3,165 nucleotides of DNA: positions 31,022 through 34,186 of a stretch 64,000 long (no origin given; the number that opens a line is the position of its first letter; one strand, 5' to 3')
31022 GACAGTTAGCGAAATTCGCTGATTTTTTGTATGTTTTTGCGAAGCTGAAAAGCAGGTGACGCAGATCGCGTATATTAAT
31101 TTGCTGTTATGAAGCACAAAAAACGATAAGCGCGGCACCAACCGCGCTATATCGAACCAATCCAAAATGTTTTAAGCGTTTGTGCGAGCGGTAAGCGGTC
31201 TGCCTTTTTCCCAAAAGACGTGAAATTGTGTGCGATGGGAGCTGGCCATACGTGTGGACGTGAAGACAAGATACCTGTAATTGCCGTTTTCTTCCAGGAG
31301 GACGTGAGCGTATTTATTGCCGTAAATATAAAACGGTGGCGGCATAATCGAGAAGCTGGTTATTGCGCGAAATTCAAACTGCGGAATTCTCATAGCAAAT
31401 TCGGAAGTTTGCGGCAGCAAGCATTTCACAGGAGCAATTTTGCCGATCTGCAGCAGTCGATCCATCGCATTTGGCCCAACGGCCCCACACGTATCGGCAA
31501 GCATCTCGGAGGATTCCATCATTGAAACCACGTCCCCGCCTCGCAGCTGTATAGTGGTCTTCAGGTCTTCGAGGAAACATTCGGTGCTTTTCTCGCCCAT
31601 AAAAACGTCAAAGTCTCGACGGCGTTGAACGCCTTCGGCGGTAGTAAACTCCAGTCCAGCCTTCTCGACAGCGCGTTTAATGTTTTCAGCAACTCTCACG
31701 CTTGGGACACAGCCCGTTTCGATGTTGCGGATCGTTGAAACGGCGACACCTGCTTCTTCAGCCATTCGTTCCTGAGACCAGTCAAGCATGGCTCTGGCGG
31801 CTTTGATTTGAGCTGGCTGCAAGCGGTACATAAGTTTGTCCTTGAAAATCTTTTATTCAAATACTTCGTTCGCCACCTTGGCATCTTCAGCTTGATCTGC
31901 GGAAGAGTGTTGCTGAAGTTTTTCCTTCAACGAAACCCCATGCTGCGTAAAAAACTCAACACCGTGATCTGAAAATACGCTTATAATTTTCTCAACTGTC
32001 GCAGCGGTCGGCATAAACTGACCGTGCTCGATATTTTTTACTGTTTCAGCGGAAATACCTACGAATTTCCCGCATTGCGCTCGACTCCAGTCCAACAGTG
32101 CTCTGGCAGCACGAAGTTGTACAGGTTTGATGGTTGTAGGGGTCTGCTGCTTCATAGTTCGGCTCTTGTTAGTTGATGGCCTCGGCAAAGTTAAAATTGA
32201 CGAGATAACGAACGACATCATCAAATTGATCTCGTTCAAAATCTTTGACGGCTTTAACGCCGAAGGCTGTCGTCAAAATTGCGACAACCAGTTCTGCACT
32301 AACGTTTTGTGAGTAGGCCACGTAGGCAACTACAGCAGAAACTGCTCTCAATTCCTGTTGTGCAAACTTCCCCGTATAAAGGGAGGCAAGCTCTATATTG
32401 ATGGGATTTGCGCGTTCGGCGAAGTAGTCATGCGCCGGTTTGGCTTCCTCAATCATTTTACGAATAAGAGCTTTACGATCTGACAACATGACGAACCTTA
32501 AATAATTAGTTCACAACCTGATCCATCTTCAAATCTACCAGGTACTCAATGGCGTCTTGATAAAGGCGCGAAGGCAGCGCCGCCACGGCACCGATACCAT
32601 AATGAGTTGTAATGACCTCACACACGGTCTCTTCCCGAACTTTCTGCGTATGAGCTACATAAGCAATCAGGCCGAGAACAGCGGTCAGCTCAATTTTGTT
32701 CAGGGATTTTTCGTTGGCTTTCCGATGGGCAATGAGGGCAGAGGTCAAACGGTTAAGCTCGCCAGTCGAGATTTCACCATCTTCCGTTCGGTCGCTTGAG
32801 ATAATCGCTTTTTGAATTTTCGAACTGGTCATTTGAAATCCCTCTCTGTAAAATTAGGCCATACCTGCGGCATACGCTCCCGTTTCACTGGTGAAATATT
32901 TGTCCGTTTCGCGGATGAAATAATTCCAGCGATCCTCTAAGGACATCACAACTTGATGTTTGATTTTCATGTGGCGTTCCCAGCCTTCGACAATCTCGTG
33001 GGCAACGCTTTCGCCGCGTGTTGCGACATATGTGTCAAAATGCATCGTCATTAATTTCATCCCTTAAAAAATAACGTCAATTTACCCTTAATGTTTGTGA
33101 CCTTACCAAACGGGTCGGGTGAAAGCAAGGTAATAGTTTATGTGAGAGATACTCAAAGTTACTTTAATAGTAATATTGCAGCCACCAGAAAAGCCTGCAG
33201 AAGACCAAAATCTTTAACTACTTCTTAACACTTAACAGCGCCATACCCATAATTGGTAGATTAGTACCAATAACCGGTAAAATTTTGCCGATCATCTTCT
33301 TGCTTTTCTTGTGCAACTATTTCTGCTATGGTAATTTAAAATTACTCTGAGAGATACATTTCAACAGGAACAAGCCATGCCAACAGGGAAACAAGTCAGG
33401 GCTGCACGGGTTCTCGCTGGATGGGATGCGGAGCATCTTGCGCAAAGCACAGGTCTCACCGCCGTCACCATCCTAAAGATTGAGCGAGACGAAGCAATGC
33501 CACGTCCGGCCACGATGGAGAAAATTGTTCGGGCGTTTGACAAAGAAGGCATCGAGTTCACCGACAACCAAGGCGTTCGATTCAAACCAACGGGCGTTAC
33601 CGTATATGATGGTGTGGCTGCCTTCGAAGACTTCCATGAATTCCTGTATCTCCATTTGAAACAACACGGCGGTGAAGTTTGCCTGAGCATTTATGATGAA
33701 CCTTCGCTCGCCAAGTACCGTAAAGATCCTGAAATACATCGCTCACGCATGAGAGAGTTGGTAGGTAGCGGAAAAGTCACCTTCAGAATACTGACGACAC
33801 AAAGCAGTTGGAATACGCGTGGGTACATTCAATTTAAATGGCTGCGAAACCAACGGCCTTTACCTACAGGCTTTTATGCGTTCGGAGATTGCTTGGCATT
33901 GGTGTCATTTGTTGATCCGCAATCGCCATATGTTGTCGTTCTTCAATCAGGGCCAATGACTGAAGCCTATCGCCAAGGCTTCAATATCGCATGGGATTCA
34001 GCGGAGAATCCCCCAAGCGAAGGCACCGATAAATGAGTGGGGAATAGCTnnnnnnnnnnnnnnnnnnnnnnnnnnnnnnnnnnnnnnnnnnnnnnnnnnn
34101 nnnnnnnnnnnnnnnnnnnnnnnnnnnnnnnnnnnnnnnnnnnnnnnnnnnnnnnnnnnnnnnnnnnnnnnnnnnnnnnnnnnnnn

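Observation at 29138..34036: Five-member paralogous family: XRE-type HTH fused to a conserved C-terminal domain of about 150 aa, positioned at the ends of island operons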

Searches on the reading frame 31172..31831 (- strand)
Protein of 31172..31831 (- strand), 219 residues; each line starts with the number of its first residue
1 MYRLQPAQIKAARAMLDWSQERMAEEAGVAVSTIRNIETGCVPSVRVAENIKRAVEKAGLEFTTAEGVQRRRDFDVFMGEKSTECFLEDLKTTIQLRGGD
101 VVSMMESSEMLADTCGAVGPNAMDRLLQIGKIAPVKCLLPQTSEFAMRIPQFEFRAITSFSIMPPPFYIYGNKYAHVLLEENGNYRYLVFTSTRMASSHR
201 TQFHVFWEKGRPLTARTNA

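Call 4: search_protein_families(library=pfam, proteins=[window:31172-31831:-], max_evalue=1)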
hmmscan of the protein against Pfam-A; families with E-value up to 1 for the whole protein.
window:31172-31831:- (219 aa): 5 families
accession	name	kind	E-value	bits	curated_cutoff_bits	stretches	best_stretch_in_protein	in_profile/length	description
PF01381.28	HTH_3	-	1.2e-07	32.1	23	1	9-48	1-41/55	Helix-turn-helix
PF12844.13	HTH_19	-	2.9e-05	24.3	30.2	1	9-61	4-54/64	Helix-turn-helix domain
PF13560.12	HTH_31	-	9.7e-05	23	27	1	8-51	5-50/64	Helix-turn-helix domain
PF02302.22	PTS_IIB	-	0.13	13.4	23.6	1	40-110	9-87/90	PTS system, Lactose/Cellobiose specific IIB subunit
PF13413.12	HTH_25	-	0.18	12.1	24.6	0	9-40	2-33/62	Helix-turn-helix domain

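Call 7: search_protein_families(library=ncbifam, proteins=[window:31172-31831:-], max_evalue=1)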
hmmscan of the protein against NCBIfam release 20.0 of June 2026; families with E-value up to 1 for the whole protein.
window:31172-31831:- (219 aa): 8 families
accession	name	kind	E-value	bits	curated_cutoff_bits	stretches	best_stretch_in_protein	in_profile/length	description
TIGR03070.1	couple_hipB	subfamily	7e-08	32.3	71.65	1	8-40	6-38/58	type II toxin-antitoxin system Y4mF family antitoxin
TIGR00270.2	TIGR00270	equivalog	1.9e-05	24.5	110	1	8-55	79-127/159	multiprotein bridging factor aMBF1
NF041951.1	phage_RstR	subfamily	0.0014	18.9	80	1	7-53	5-52/108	RstR family transcriptional repressor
TIGR03830.1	CxxCG_CxxCG_HTH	subfamily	0.0029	17.4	61.8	1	4-54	65-115/127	type II TA system antitoxin MqsA family protein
NF041265.1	NadS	equivalog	0.0045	17.3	60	1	7-56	33-82/94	NadS family protein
NF040522.1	VC1465_fam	subfamily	0.049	13.7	70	1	9-56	1-49/111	VC1465 family Xer recombination activation factor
NF010465.0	PRK13890.1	equivalog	0.17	12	96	1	19-57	20-59/121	conjugal transfer protein TrbA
NF003162.0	PRK04140.1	equivalog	0.22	10.5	263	1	7-54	129-177/317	transcriptional regulator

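Call 32: search_protein_families(library=phrogs, proteins=[window:31172-31831:-], max_evalue=0.01)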
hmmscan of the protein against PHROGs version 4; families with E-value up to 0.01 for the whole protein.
window:31172-31831:- (219 aa): 10 families
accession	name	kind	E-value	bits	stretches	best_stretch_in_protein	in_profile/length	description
phrog_5823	-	transcription regulation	2.7e-06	27.8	1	8-56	10-60/404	transcriptional regulator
phrog_2104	-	unknown function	1.2e-05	26.5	1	4-40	39-75/103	-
phrog_3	-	transcription regulation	3.2e-05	24.9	1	6-56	90-138/430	transcriptional repressor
phrog_8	-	transcription regulation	6.1e-05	23.6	1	10-53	82-206/346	transcriptional regulator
phrog_6962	-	unknown function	0.00024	22.3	1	9-43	6-40/73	-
phrog_2439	-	transcription regulation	0.00052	20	1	4-55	7-59/367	transcriptional regulator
phrog_2339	-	DNA, RNA and nucleotide metabolism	0.0019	19.2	1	8-64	29-84/98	HTH DNA binding protein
phrog_4779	-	transcription regulation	0.0042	18.6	1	6-58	4-56/98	transcriptional regulator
phrog_2328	-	transcription regulation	0.0055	17.5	1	9-54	20-66/128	transcriptional repressor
phrog_7241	-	transcription regulation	0.0067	17.5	0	8-54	65-112/122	transcriptional regulator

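Call 50: search_protein_families(library=padloc, proteins=[window:31172-31831:-], max_evalue=0.01)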
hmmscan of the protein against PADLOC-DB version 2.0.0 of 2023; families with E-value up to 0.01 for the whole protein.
window:31172-31831:- (219 aa): 3 families
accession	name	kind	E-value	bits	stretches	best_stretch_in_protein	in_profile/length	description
PDLC03669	Control_protein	-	0.00014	20.1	1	4-66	9-72/96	control protein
PDLC03949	RmrA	-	0.00037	17.5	1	4-56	2-55/363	-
PDLC02926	HTH_VI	-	0.0024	16.1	1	9-40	6-37/92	-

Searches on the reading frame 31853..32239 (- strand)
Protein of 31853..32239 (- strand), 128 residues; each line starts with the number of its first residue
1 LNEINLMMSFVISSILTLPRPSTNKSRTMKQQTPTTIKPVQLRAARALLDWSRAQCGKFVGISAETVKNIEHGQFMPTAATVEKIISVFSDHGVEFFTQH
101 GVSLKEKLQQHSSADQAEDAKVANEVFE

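Call 4: search_protein_families(library=pfam, proteins=[window:31853-32239:-], max_evalue=1)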
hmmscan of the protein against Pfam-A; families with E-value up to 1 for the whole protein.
window:31853-32239:- (128 aa): 6 families
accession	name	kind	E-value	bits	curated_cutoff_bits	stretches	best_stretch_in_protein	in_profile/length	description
PF01381.28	HTH_3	-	8.1e-07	29.4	23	1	42-89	1-48/55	Helix-turn-helix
PF13560.12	HTH_31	-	2.6e-05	24.9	27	1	41-88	5-53/64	Helix-turn-helix domain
PF12844.13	HTH_19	-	0.0039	17.5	30.2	1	42-86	4-48/64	Helix-turn-helix domain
PF13413.12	HTH_25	-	0.0045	17.2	24.6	1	41-75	1-35/62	Helix-turn-helix domain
PF03979.19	Sigma70_r1_1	-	0.052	14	22.5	1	78-121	35-77/81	Sigma-70 factor, region 1.1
PF17584.7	ComS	-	0.15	12.1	27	1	11-39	8-38/44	Bacillus competence protein S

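Call 7: search_protein_families(library=ncbifam, proteins=[window:31853-32239:-], max_evalue=1)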
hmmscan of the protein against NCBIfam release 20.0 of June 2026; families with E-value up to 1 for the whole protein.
window:31853-32239:- (128 aa): 9 families
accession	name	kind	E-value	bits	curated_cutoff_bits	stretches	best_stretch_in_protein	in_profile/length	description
TIGR00270.2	TIGR00270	equivalog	4.8e-05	23.2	110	1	42-87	80-125/159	multiprotein bridging factor aMBF1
NF052239.1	antitox_spr1629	equivalog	7.3e-05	22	335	1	41-122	6-87/377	spr1629 family repressor/antitoxin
TIGR03070.1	couple_hipB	subfamily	0.00051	19.9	71.65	1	41-89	6-54/58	type II toxin-antitoxin system Y4mF family antitoxin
NF041951.1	phage_RstR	subfamily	0.0013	18.9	80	1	41-89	6-54/108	RstR family transcriptional repressor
TIGR03830.1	CxxCG_CxxCG_HTH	subfamily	0.0017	18.1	61.8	1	26-91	54-118/127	type II TA system antitoxin MqsA family protein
NF007408.0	PRK09943.1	equivalog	0.0093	15.5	211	1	43-100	13-70/185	HTH-type transcriptional regulator PuuR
NF003162.0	PRK04140.1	equivalog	0.044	12.8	263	1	40-119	129-203/317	transcriptional regulator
NF038139.1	Reg_Aceta_RamB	equivalog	0.051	12.2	700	1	41-100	6-64/465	acetate metabolism transcriptional regulator RamB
NF004459.0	PRK05787.2-2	equivalog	0.087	12.4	298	1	17-108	88-181/210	cobalt-precorrin-7 (C(5))-methyltransferase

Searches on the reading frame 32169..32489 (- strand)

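Call 19: search_protein_families(library=pfam, proteins=[window:32169-32489:-], max_evalue=0.01)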
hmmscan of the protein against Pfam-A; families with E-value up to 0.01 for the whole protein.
window:32169-32489:- (106 aa): 0 families

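Call 32: search_protein_families(library=phrogs, proteins=[window:32169-32489:-], max_evalue=0.01)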
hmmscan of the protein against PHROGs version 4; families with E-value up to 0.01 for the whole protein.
window:32169-32489:- (106 aa): 1 family
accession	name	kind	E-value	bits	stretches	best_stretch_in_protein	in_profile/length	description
phrog_6521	-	moron, auxiliary metabolic gene and host takeover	0.0026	18.8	1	48-96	47-95/243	membrane protein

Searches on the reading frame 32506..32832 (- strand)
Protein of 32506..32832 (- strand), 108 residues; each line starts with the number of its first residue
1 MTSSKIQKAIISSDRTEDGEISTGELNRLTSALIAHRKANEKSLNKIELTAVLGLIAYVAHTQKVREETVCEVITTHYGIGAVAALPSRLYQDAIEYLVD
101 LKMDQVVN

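Call 19: search_protein_families(library=pfam, proteins=[window:32506-32832:-], max_evalue=0.01)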
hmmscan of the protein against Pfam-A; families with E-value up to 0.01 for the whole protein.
window:32506-32832:- (108 aa): 0 families

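Call 32: search_protein_families(library=phrogs, proteins=[window:32506-32832:-], max_evalue=0.01)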
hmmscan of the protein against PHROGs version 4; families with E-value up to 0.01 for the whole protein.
window:32506-32832:- (108 aa): 0 families

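Call 50: search_protein_families(library=padloc, proteins=[window:32506-32832:-], max_evalue=0.01)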
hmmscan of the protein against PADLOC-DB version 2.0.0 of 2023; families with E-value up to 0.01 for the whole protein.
window:32506-32832:- (108 aa): 0 families

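Call 73: find_homologous_proteins(query=A4, max_evalue=0.001)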
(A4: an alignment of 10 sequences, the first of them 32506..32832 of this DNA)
Query A4 (10 sequences) (108 aa, profile of the alignment): 50 proteins with E <= 0.001 among 1540 candidates.
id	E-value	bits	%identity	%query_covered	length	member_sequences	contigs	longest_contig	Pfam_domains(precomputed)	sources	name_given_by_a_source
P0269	2.1e-28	117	100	100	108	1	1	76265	-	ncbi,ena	-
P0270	5.7e-28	115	90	100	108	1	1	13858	-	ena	-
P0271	1.3e-27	114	33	64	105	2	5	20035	-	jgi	-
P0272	2.3e-27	113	88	100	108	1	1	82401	-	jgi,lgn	-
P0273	2.5e-27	113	32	56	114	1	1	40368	-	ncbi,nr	ncbi:MAG: hypothetical protein KGI37_07630 [Alphaproteobacteria bacterium]|nr:hypothetical protein [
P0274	1.2e-26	111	29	44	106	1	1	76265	-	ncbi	-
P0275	3.7e-26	109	39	59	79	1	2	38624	-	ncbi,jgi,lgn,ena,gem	jgi:hypothetical protein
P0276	1.4e-25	107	79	100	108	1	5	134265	-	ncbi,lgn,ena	-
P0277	1.9e-25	107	67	82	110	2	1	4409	-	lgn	-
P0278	2.5e-25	107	58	100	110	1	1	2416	-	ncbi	-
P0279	2.6e-25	107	64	91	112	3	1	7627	-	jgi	-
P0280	3.9e-25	106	62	91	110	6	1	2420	-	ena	-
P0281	9.1e-25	105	59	89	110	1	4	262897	-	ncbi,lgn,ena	-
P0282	1.5e-24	104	65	88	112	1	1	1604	-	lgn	-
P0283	1.7e-24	104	60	91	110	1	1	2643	-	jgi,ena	-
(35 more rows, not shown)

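Call 79: predict_structure(alignment_id=A5)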
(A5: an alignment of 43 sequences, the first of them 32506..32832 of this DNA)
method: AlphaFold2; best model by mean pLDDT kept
length: 108 residues; sequences in the alignment: 43
mean_pLDDT: 79.6   pTM: 0.59
mean pLDDT of the five models: 79.6, 77.5, 76.6, 72.4, 71.1
residues with pLDDT >= 90: 47; 70-90: 36; 50-70: 8; < 50: 17
segments of 3 or more residues with pLDDT < 50: 1-12, 17-19
pLDDT, mean of each block of 10 residues (from residue 1): 44 47 78 81 90 94 92 91 90 92 74
secondary structure, 60 per line:
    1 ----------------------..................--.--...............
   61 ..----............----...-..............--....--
elements in order: H23-40 H46-62 H67-78 H88-100 H103-106

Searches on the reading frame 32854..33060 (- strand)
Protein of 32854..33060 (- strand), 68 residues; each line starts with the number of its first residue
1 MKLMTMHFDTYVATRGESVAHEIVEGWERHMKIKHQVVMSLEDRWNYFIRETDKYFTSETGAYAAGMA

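Call 19: search_protein_families(library=pfam, proteins=[window:32854-33060:-], max_evalue=0.01)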
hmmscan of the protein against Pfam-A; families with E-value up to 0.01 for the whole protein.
window:32854-33060:- (68 aa): 0 families

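Call 32: search_protein_families(library=phrogs, proteins=[window:32854-33060:-], max_evalue=0.01)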
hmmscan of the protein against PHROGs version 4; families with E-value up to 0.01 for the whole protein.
window:32854-33060:- (68 aa): 0 families

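Call 50: search_protein_families(library=padloc, proteins=[window:32854-33060:-], max_evalue=0.01)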
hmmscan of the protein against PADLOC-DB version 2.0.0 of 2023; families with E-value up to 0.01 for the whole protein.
window:32854-33060:- (68 aa): 0 families

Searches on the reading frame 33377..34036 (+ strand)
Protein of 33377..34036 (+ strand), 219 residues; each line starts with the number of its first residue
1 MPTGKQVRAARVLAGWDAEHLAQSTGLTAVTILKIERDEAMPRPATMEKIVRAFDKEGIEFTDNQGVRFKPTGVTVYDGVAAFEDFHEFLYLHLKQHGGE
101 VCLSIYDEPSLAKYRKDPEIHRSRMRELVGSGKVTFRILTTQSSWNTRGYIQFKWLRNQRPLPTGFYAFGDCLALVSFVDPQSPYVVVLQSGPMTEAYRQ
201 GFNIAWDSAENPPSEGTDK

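Call 4: search_protein_families(library=pfam, proteins=[window:33377-34036:+], max_evalue=1)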
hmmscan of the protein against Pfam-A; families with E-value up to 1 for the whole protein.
window:33377-34036:+ (219 aa): 6 families
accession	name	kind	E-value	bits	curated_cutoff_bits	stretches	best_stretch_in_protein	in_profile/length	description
PF01381.28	HTH_3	-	3.4e-08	33.8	23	1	7-57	1-51/55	Helix-turn-helix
PF13560.12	HTH_31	-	9.7e-06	26.2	27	1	4-54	3-54/64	Helix-turn-helix domain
PF12844.13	HTH_19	-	0.0014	18.9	30.2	1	4-55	1-52/64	Helix-turn-helix domain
PF13413.12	HTH_25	-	0.003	17.8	24.6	1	8-52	3-49/62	Helix-turn-helix domain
PF13443.12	HTH_26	-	0.17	12.6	22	1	17-55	12-51/63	Cro/C1-type HTH DNA-binding domain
PF21716.3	dnstrm_HI1420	-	0.29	11.5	27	1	20-56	48-84/90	Probable addiction module antidote protein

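Call 7: search_protein_families(library=ncbifam, proteins=[window:33377-34036:+], max_evalue=1)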
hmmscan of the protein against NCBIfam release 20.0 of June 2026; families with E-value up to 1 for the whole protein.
window:33377-34036:+ (219 aa): 6 families
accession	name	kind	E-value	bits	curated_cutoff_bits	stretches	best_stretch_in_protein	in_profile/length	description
TIGR00270.2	TIGR00270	equivalog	8.4e-05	22.4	110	1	5-55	78-128/159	multiprotein bridging factor aMBF1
TIGR03070.1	couple_hipB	subfamily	0.00069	19.5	71.65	1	4-56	4-53/58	type II toxin-antitoxin system Y4mF family antitoxin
NF007408.0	PRK09943.1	equivalog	0.0035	16.9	211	1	3-62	8-67/185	HTH-type transcriptional regulator PuuR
TIGR03830.1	CxxCG_CxxCG_HTH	subfamily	0.0079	16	61.8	1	3-57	66-119/127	type II TA system antitoxin MqsA family protein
NF052239.1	antitox_spr1629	equivalog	0.035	13.2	335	1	3-57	3-57/377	spr1629 family repressor/antitoxin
NF041951.1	phage_RstR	subfamily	0.044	14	80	1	1-54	1-54/108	RstR family transcriptional repressor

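Call 32: search_protein_families(library=phrogs, proteins=[window:33377-34036:+], max_evalue=0.01)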
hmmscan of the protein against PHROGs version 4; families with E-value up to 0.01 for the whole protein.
window:33377-34036:+ (219 aa): 5 families
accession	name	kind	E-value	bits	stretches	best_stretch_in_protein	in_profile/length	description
phrog_5823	-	transcription regulation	0.00033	20.9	1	3-56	7-61/404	transcriptional regulator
phrog_2439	-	transcription regulation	0.00084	19.3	1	4-55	9-60/367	transcriptional regulator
phrog_2328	-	transcription regulation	0.0038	18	0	7-54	20-67/128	transcriptional repressor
phrog_1996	-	other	0.007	17.3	0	84-134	80-130/150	DNA methyltransferase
phrog_2967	-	transcription regulation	0.0095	16.5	0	8-55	16-63/225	transcriptional regulator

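Call 50: search_protein_families(library=padloc, proteins=[window:33377-34036:+], max_evalue=0.01)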
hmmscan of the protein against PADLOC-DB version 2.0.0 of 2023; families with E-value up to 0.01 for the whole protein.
window:33377-34036:+ (219 aa): 6 families
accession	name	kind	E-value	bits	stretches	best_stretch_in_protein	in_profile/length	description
PDLC02926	HTH_VI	-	2.2e-05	22.6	1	4-55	3-54/92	-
PDLC03949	RmrA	-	3.3e-05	20.9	1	4-55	4-55/363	-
PDLC03946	RmrA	-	3.6e-05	20.7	1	5-55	5-55/357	-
PDLC03669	Control_protein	-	0.00028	19.1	1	6-66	13-73/96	control protein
PDLC03947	RmrA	-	0.0056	13.6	1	4-55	13-64/383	-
PDLC03945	RmrA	-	0.0078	13.4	1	3-57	3-57/394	-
